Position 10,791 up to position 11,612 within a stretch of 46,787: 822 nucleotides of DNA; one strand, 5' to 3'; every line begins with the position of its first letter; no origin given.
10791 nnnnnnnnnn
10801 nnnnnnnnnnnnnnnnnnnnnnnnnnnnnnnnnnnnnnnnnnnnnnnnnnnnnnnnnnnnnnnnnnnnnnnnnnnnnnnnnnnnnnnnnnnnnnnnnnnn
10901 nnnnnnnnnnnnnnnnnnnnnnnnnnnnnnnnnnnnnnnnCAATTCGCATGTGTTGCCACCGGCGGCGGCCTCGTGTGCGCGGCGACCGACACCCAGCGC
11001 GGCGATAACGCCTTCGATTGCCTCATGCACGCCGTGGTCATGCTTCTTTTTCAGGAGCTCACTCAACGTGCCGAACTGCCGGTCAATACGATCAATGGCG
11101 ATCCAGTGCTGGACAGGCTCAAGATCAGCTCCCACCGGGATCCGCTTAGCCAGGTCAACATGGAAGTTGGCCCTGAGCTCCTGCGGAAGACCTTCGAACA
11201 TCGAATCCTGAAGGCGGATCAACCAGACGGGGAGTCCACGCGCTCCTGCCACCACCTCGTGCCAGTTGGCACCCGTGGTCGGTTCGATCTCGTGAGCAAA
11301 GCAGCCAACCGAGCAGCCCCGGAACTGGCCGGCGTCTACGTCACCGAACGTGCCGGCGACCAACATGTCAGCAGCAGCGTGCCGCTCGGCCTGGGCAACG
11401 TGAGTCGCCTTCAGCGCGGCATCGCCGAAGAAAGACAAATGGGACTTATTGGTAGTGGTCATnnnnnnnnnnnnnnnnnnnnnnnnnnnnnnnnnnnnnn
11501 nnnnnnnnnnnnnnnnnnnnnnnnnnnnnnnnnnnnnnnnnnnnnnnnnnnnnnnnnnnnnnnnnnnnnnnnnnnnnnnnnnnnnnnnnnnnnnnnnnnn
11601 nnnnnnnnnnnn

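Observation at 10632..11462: Protein with ~22 tandem SAAX tetrapeptide repeats encoded by slippage-prone 12-bp DNA repeats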

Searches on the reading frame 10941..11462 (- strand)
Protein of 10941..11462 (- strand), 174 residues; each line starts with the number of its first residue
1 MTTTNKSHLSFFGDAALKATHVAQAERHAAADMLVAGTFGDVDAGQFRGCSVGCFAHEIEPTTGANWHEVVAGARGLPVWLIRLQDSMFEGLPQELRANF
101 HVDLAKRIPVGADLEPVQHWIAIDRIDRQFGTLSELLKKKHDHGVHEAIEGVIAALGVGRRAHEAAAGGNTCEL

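Call 16: find_homologous_proteins(query=window:10941-11462:-, max_evalue=0.001)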
Query seq(174 aa) (174 aa): 26 proteins with E <= 0.001 among 176 candidates.
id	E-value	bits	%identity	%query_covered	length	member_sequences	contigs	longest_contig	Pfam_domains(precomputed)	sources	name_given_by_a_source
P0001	2.2e-88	313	85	98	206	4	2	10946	-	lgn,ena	-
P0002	9.6e-77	275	77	95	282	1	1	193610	-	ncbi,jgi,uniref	ncbi:hypothetical protein [Luteibacter sp.]|jgi:hypothetical protein|uniref:hypothetical protein n=1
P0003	9.2e-72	259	70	99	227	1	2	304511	-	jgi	jgi:hypothetical protein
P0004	3.8e-71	257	69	99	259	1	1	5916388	-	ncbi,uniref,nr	ncbi:hypothetical protein [Lysobacter antibioticus]|uniref:Uncharacterized protein n=1 Tax=Lysobacte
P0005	4.3e-70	253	72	95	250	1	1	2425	-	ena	-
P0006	9.2e-70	252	70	99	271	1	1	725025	-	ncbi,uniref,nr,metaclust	ncbi:hypothetical protein [Lysobacter enzymogenes]|uniref:hypothetical protein n=2 Tax=Lysobacter en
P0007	4.2e-69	250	68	95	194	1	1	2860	-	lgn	-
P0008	1.1e-68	249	69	98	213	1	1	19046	-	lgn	-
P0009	9.9e-62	226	63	99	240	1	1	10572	-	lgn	-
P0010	1.9e-60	222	64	95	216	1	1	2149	-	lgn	-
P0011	6.3e-60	220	60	100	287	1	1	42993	-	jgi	jgi:hypothetical protein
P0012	1.7e-59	219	64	96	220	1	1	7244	-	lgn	-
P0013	3.1e-58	215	62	95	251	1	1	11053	-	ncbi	-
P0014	9.6e-58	213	65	95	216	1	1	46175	-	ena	-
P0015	1.6e-57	212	64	97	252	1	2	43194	-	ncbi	ncbi:MAG: hypothetical protein RSG92_15325 [Pseudomonas sp.]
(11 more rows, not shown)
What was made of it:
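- On Unnamed phage family defined here (N-domain with G-C-S-V-G-C motif, SAAX array and terminal helix): The window protein is 37-85% identical to 26 relatives with E from 2e-88 to 4e-29 (call 16).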

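Call 43: search_protein_representatives(alignment_id=A3)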
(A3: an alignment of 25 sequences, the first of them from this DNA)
Query: 25 sequences, 168 profile positions. Proteins with E-value up to 0.001 (for the whole library): 2699; up to 1e-10: 1176; up to 1e-30: 37. The best 150 are listed.
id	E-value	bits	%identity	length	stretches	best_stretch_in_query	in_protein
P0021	2.2e-77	275.1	-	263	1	2-168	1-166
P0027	2.6e-67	242.3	-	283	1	3-168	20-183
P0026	1.4e-66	240.0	-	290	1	2-165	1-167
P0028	2.9e-59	216.1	-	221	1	2-168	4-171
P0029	1.9e-58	213.5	-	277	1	2-163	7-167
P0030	1.1e-57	211.0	-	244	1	2-168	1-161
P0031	1.2e-55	204.4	-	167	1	3-167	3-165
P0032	9.0e-53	195.0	-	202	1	2-151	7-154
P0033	5.1e-51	189.3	-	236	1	3-167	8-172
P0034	2.0e-46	174.3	-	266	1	2-167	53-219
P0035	3.1e-46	173.7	-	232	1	2-162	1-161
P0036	6.2e-46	172.8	-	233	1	2-130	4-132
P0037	1.7e-44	168.1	-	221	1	2-149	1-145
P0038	4.7e-44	166.6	-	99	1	2-97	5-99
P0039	5.7e-44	166.4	-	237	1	2-132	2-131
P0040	4.3e-43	163.5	-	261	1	2-167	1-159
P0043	7.9e-41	156.1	-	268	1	2-148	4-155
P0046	5.7e-40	153.3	-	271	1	2-148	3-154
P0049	1.1e-38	149.1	-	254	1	2-128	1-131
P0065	2.6e-30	121.9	-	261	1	4-115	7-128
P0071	1.4e-29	119.5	-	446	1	2-162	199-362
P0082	6.1e-28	114.2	-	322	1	2-145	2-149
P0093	2.2e-27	112.4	-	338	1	2-165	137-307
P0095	3.0e-27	112.0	-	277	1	2-148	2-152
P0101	4.0e-27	111.6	-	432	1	4-154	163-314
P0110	3.2e-26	108.6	-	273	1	4-163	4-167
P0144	3.8e-24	101.9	-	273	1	2-165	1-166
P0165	5.8e-23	98.0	-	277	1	2-156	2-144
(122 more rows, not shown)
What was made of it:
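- On Unnamed phage family defined here (N-domain with G-C-S-V-G-C motif, SAAX array and terminal helix): The profile then finds 2,699 representatives (call 43).
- The profile search found 2,699 representatives (call 43).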

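Call 45: search_protein_families(library=pfam, proteins=[P0043, P0046, P0049, P0065, P0071, P0082, P0093, P0101, P0110, P0144], max_evalue=1)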
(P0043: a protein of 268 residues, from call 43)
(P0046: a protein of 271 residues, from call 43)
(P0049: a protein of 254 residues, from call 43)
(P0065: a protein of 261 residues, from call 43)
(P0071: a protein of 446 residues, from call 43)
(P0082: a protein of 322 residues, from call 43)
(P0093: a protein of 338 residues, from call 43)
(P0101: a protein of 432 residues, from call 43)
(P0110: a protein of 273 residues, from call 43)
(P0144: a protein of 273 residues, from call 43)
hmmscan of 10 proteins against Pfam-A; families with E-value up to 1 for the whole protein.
P0043 (268 aa): 0 families

P0046 (271 aa): 0 families

P0049 (254 aa): 0 families

P0065 (261 aa): 0 families

P0071 (446 aa): 1 family
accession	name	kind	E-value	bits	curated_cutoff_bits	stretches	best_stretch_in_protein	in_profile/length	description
PF13166.12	AAA_13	-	0.45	9.6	36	1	24-98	401-474/713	AAA domain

P0082 (322 aa): 0 families

P0093 (338 aa): 0 families

P0101 (432 aa): 1 family
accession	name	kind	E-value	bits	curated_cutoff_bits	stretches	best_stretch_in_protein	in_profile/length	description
PF02633.19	Creatininase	-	3.4e-06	27.1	31.3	1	2-71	165-236/238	Creatinine amidohydrolase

P0110 (273 aa): 2 families
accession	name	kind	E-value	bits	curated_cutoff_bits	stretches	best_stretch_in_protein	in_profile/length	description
PF07453.19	NUMOD1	-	0.075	13.8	22.8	1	50-75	5-28/37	NUMOD1 domain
PF07152.18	YaeQ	-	0.098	12.8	25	1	150-220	78-146/173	YaeQ protein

P0144 (273 aa): 0 families

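Call 46: search_protein_families(library=phrogs, proteins=[P0043, P0046, P0049, P0065, P0071, P0082, P0093, P0110, P0144, P0165], max_evalue=0.01)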
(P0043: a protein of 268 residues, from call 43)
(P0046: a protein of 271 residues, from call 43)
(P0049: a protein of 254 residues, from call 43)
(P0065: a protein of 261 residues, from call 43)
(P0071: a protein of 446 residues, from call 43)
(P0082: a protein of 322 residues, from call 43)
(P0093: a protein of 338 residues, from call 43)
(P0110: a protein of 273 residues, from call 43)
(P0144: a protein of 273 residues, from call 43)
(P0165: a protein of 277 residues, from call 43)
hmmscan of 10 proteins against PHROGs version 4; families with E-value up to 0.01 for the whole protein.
P0043 (268 aa): 0 families

P0046 (271 aa): 0 families

P0049 (254 aa): 0 families

P0065 (261 aa): 0 families

P0071 (446 aa): 2 families
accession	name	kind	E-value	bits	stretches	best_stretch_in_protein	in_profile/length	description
phrog_6578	-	tail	0.001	18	1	331-431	110-166/1210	tail fiber protein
phrog_19280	-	unknown function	0.0062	16.2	1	352-434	131-211/623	-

P0082 (322 aa): 0 families

P0093 (338 aa): 0 families

P0110 (273 aa): 1 family
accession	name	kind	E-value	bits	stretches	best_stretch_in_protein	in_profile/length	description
phrog_16723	-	unknown function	0.00068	20.4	1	81-157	4-78/220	-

P0144 (273 aa): 0 families

P0165 (277 aa): 1 family
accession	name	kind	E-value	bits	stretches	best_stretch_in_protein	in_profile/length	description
phrog_30962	-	unknown function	0.0091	16.7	0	16-31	3-18/48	-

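Call 47: predict_structure(alignment_id=A4)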
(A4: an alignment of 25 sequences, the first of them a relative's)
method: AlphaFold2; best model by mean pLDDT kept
length: 194 residues; sequences in the alignment: 25
mean_pLDDT: 85.7   pTM: 0.80
mean pLDDT of the five models: 85.7, 83.6, 83.5, 82.5, 81.8
residues with pLDDT >= 90: 128; 70-90: 32; 50-70: 16; < 50: 18
segments of 3 or more residues with pLDDT < 50: 37-39, 41-44, 167-174
pLDDT, mean of each block of 10 residues (from residue 1): 83 97 80 51 64 91 95 96 89 92 97 94 94 91 96 93 63 65 95 86
secondary structure, 60 per line:
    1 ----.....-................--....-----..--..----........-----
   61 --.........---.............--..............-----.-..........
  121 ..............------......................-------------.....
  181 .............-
elements in order: H6-9 H11-26 H29-32 H48-55 H63-71 H75-87 H90-103 H111-134 H141-162 H176-193

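Call 51: find_encoding_contigs(protein=P0004, flank=10000, max_places=2)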
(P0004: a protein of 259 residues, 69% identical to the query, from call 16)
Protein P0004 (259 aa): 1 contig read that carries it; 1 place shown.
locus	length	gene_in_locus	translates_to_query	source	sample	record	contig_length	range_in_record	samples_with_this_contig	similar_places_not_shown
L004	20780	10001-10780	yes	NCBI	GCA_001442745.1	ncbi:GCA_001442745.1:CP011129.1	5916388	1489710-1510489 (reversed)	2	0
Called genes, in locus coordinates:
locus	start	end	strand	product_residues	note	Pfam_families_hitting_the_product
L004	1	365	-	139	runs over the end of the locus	PF13539:Peptidase_M15_4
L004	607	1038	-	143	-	-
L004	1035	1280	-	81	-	-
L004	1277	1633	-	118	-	PF16786:RecA_dep_nuc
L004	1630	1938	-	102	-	-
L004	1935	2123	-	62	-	-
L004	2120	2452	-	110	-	-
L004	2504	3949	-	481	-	PF00772:DnaB, PF03796:DnaB_C, PF13481:AAA_25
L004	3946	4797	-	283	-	-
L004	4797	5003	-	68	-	-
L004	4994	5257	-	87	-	-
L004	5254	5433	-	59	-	-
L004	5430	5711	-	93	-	-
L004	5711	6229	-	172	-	-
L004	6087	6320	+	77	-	-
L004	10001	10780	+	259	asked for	-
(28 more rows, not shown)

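Call 52: fold_search(model_id=the predicted structure, library=pdb)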
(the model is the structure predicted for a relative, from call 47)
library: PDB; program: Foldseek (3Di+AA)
matches with E <= 10: 101; with E <= 0.001: 0
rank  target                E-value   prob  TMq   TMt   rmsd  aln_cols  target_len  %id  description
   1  5c5b_D                7.3e-01  0.16  0.20  0.13  19.9       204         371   10  Crystal Structure of Human APPL BAR-PH Heterodimer (released 2016-06-22)
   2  6z03_A                1.2e+00  0.30  0.22  0.09  14.4       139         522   10  DNA Topoisomerase (released 2021-11-17)
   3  8qb8_A                1.7e+00  0.10  0.19  0.15  17.5       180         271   14  Lsp1 in native eisosome lattice bound to plasma membrane microdomain (released 2024-07-24)
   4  6z01_A                1.9e+00  0.23  0.23  0.09  14.6       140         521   10  DNA Topoisomerase (released 2021-11-17)
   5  6qva                  1.9e+00  0.15  0.23  0.15  15.6       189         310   13  Crystal structure of a CHAD domain from Chlorobium tepidum in complex with inorganic polyphosphate (released 2019-05-29)
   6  5ckw_A                1.9e+00  0.12  0.19  0.10  12.7       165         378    9  Crystal structure of LegK4_AMPPNP Kinase (released 2015-10-14)
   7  4fzs_A                2.0e+00  0.18  0.27  0.25  22.7       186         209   10  Structure of human SNX1 BAR domain (released 2013-07-10)
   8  8abq_B                2.4e+00  0.18  0.27  0.24  24.2       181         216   12  Structure of the SNX1-SNX5 complex, Pt derivative (released 2023-06-21)
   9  7sss_E                2.4e+00  0.08  0.22  0.24  15.7       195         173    8  Structure of the NADH-bound human COQ7:COQ9 complex by single-particle electron cryo-microscopy (released 2022-11-02)
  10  8a1g_A                2.5e+00  0.14  0.25  0.22  23.7       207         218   11  Structure of the SNX1-SNX5 complex (released 2023-06-14)
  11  8qb9_A                2.5e+00  0.10  0.21  0.17  19.0       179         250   13  Helical reconstruction of yeast eisosome protein Pil1 bound to membrane composed of lipid mixture -PIP2/+sterol (DOPC, (released 2024-07-24)
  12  3plt_A                2.6e+00  0.08  0.19  0.17  18.3       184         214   12  Crystal structure of Lsp1 from Saccharomyces cerevisiae (released 2011-06-22)
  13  8afz_A                3.0e+00  0.13  0.27  0.14  22.2       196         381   12  Architecture of the ESCPE-1 membrane coat (released 2023-06-21)
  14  8xwy_A                3.0e+00  0.09  0.23  0.25  16.9       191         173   18  Structure of Interleukin-27 (released 2025-01-22)
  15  8jxh_D                3.2e+00  0.23  0.23  0.40  10.9       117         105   13  rat megalin RAP complex wingA (released 2024-06-19)
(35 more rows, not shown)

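Call 54: find_encoding_contigs(protein=P0006, flank=8000, max_places=2)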
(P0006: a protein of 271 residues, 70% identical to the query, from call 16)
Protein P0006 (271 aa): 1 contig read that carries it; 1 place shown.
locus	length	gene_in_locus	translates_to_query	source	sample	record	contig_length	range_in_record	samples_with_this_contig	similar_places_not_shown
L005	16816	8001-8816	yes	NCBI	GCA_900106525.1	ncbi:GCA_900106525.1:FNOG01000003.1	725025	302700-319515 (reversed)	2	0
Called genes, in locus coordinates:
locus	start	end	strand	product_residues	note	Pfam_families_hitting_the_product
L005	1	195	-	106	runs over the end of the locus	-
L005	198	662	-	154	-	PF13539:Peptidase_M15_4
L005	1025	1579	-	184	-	-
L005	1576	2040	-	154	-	PF05866:RusA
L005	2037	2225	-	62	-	-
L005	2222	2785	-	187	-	-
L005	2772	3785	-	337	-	PF07120:DUF1376 (faint)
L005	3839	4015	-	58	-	-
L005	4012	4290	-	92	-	-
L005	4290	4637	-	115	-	-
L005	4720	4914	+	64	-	-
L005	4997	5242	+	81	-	PF13991:BssS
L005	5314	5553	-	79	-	PF14549:P22_Cro, PF15943:YdaS_toxin, PF01381:HTH_3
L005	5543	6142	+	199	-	-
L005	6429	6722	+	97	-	-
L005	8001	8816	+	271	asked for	-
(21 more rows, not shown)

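Call 56: fold_search(model_id=the predicted structure, library=viral)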
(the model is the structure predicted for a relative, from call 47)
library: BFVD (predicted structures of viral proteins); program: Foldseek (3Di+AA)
matches with E <= 10: 110; with E <= 0.001: 1
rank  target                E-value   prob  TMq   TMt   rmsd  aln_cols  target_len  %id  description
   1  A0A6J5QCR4            5.0e-06  1.00  0.53  0.43  15.2       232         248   28  Uncharacterized protein [uncultured Caudovirales phage]
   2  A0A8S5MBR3            5.8e-01  0.15  0.18  0.11  17.5       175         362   15  Chromosome partitioning protein [Myoviridae sp. ct9Fw19]
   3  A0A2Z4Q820            6.4e-01  0.47  0.26  0.26  17.0       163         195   12  Uncharacterized protein [Gordonia phage Suzy]
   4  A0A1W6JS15            9.0e-01  0.08  0.16  0.08  13.2       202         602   13  Tail length tape-measure protein 1 [Salmonella phage SE1Kor]
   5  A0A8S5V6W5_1          9.9e-01  0.14  0.22  0.04  17.9       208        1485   14  Uncharacterized protein [CrAss-like virus sp. ctXt06]
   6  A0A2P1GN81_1          1.2e+00  0.12  0.20  0.05  20.4       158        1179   12  Genome polyprotein [fipivirus C1]
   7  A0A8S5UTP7            1.2e+00  0.08  0.21  0.08  24.4       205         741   13  Uncharacterized protein [Myoviridae sp. ctYA416]
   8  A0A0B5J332            1.5e+00  0.10  0.20  0.17  15.4       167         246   11  Putative membrane protein [Pandoravirus inopinatum]
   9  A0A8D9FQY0            1.5e+00  0.25  0.26  0.26  10.7       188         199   10  Uncharacterized protein [uncultured marine phage]
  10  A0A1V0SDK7            1.6e+00  0.10  0.21  0.16  18.8       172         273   13  Uncharacterized protein [Indivirus ILV1]
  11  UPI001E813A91         1.7e+00  0.80  0.28  0.28   9.4       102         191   17  (no name look-up for this kind of identifier)
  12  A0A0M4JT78            1.8e+00  0.08  0.18  0.19  14.7       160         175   13  (no name in the UniProt tables at hand)
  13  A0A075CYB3            1.9e+00  0.08  0.21  0.15  31.9       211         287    8  Protein EE1A [Elephant endotheliotropic herpesvirus 5]
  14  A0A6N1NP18            2.0e+00  0.33  0.24  0.19   8.5       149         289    5  Putative ORFan [Tupanvirus deep ocean]
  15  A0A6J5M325            2.1e+00  0.15  0.22  0.08  21.0       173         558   12  Uncharacterized protein [uncultured Caudovirales phage]
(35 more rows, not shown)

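Call 61: find_homologous_proteins(query=A5, max_evalue=0.00001)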
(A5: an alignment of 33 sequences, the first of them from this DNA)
Query A5 (33 sequences) (174 aa, profile of the alignment): 108 proteins with E <= 0.00001 among 2305 candidates.
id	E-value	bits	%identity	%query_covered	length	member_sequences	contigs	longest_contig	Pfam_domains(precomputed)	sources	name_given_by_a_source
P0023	3.8e-58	214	56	93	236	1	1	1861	-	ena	-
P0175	7.1e-57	210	45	95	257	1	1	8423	-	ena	-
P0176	2.9e-56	208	45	92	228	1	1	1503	-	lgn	-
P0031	3.7e-56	207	47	94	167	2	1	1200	-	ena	-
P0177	4.8e-56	207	46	94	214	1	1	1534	-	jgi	jgi:hypothetical protein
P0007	1.4e-55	205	68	95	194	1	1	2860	-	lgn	-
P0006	4.3e-55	204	70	99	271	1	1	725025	-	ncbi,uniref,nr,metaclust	ncbi:hypothetical protein [Lysobacter enzymogenes]|uniref:hypothetical protein n=2 Tax=Lysobacter en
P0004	4.5e-55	204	69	99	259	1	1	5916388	-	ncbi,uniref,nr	ncbi:hypothetical protein [Lysobacter antibioticus]|uniref:Uncharacterized protein n=1 Tax=Lysobacte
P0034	6.5e-55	203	40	97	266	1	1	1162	-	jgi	-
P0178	8.9e-55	203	52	95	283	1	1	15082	-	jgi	-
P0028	2.1e-54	202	49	96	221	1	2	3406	-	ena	-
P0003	2.4e-54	201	70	99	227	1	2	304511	-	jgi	jgi:hypothetical protein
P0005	4.1e-54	201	72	95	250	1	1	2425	-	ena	-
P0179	1.6e-53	199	42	94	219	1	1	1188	-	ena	-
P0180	1.7e-53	199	52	90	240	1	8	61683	-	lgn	-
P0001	1.8e-52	195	85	98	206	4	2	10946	-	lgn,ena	-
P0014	4.2e-51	191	65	95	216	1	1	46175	-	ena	-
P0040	3.7e-49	185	42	95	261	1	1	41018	-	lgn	-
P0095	1.3e-46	176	39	63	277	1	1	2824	-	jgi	jgi:hypothetical protein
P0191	8.1e-46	174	34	87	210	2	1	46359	-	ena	-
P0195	1.2e-43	167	32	82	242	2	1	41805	-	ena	-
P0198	1.1e-41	160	47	60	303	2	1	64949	-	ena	-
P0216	4.1e-28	116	44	72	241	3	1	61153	-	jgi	jgi:hypothetical protein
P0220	6.6e-26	109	32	82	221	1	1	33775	-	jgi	jgi:hypothetical protein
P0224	5.0e-25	106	35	89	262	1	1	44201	-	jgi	jgi:hypothetical protein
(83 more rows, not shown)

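Call 62: search_solved_structures(query=A5, max_evalue=10)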
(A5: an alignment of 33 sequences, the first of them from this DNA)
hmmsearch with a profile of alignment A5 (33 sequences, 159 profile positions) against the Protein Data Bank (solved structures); distinct sequences matched with E-value up to 10: 0.

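Call 63: find_encoding_contigs(protein=P0220, flank=10000, max_places=1)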
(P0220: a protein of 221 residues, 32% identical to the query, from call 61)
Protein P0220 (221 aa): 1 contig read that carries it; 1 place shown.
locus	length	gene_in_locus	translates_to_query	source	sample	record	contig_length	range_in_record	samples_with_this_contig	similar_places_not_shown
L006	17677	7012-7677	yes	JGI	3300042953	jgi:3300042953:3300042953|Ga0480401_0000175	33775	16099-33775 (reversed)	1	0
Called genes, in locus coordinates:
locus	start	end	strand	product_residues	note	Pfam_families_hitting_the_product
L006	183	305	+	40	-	-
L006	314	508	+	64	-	-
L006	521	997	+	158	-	-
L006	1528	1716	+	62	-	PF02599:CsrA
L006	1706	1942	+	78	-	-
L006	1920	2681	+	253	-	PF13401:AAA_22 (weak), PF13479:AAA_24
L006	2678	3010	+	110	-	-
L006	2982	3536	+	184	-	PF01844:HNH, PF14279:HNH_5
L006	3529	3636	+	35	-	-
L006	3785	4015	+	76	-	-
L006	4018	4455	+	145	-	-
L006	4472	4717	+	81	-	PF01381:HTH_3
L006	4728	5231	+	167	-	PF05565:Sipho_Gp157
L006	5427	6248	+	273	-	-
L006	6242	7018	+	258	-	-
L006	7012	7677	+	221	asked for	-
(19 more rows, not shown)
